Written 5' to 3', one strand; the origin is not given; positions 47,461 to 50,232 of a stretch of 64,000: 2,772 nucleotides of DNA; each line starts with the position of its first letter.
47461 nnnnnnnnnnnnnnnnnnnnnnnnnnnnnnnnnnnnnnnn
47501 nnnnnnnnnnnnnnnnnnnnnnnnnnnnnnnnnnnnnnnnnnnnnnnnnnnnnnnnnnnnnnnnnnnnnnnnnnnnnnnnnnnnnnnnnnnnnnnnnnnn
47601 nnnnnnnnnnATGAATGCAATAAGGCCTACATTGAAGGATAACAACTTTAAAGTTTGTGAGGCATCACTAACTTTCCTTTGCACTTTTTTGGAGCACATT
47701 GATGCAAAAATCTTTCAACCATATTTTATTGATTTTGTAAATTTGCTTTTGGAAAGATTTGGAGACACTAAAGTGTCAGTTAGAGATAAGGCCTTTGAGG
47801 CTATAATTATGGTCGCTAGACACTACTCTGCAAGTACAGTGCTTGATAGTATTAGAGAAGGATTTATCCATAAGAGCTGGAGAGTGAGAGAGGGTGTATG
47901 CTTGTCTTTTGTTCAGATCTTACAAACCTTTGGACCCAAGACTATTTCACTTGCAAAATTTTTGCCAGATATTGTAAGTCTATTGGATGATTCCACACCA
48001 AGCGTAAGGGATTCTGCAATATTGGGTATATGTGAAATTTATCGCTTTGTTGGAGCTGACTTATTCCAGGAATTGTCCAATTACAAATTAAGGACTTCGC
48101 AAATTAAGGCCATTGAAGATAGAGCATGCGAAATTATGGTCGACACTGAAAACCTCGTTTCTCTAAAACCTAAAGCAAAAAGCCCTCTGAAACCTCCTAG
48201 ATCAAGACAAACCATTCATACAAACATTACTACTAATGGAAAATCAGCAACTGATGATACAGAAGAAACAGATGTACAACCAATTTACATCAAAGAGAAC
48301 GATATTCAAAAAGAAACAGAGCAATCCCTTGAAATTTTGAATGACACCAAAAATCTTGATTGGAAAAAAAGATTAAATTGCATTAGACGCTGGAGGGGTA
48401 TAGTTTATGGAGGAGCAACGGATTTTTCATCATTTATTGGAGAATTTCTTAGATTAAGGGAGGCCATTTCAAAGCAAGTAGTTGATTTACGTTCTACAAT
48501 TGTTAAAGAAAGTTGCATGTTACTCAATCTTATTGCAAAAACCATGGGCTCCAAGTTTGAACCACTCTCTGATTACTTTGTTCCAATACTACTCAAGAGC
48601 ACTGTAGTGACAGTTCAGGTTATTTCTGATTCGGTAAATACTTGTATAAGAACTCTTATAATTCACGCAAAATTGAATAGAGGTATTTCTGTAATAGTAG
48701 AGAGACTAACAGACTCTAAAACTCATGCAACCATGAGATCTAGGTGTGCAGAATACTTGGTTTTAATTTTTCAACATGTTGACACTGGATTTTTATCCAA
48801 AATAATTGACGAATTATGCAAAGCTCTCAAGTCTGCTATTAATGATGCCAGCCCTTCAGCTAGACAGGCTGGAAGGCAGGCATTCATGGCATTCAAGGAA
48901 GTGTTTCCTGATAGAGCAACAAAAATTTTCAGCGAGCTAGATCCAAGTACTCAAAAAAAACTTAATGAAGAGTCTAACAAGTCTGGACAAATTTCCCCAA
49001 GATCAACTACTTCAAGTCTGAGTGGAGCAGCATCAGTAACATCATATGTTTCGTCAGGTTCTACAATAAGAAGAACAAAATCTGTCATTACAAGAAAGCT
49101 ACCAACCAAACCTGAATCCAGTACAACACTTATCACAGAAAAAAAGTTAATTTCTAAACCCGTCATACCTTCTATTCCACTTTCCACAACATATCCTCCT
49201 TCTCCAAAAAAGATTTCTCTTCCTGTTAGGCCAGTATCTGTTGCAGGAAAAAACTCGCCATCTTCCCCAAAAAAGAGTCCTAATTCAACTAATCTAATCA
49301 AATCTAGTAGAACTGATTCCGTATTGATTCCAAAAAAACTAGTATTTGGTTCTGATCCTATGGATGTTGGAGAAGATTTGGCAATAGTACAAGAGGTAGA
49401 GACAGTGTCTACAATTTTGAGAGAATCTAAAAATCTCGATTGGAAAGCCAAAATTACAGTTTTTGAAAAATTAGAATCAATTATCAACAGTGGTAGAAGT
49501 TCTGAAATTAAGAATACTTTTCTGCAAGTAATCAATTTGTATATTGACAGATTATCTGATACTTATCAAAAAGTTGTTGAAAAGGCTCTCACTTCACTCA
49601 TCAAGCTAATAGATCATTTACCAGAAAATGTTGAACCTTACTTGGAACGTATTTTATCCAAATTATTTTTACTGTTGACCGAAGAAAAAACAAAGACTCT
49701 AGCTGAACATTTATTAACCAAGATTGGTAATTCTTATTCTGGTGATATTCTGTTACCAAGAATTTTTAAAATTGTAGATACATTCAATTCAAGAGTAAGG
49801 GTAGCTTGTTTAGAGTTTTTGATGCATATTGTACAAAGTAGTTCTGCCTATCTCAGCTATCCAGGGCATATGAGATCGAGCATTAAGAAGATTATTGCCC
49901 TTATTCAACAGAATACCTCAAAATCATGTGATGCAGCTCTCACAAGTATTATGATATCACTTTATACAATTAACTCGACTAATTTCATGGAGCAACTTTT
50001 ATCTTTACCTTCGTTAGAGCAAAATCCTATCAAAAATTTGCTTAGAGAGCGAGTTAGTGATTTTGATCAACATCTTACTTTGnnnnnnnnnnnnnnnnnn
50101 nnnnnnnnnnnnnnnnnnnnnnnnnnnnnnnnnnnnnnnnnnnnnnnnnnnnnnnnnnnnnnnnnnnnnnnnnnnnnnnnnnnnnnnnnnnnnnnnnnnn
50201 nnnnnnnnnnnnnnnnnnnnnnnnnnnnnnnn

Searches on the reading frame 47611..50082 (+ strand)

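Call 13: search_protein_families(library=pfam, proteins=[window:47611-50082:+], max_evalue=0.001)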
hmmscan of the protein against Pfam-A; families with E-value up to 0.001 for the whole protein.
window:47611-50082:+ (824 aa): 12 families
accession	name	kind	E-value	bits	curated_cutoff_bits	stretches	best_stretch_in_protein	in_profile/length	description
PF12348.14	CLASP_N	-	1.7e-46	159.1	27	2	236-451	5-226/227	CLASP N terminal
PF21041.3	XMAP215_CLASP_TOG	-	1.8e-23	84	27.1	1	7-170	54-228/230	XMAP215/Dis1/CLASP, TOG domain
PF02985.28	HEAT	-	1.1e-16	59.8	23.5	0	117-146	1-30/31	HEAT repeat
PF24987.1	HEAT_EF3_N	-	7.6e-14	52.5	32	1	27-136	52-165/169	EF3 N-terminal HEAT repeat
PF21040.3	CEP104-like_TOG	-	4.6e-13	50.3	24.3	1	3-137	60-206/208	Centrosomal protein CEP104-like, TOG domain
PF25757.1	TPR_DNAAF5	-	1.5e-10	41.2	27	0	21-136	108-226/288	Dynein axonemal assembly factor 5-like, TPR repeats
PF25782.1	TPR_CAND1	-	1.1e-07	32.6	32.8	0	606-686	18-101/126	CAND1-like, TPR repeats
PF12717.13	Cnd1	-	2e-07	31.7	26.4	0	78-163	23-105/162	non-SMC mitotic condensation complex subunit 1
PF24492.1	HEAT_ECM29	-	9e-06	26.3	27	0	334-425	48-136/160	Proteasome adapter and scaffold protein ECM29, HEAT-repeat domain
PF13513.12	HEAT_EZ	-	1.2e-05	26.1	27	0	90-137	1-49/55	HEAT-like repeat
PF25786.1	HEAT_GCN1_C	-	2e-05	25.1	27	0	2-72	30-98/151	GCN1-like, C-terminal HEAT repeats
PF12755.13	Vac14_Fab1_bd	-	0.00031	21.8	22.1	0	33-75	20-61/97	Vacuolar 14 Fab1-binding region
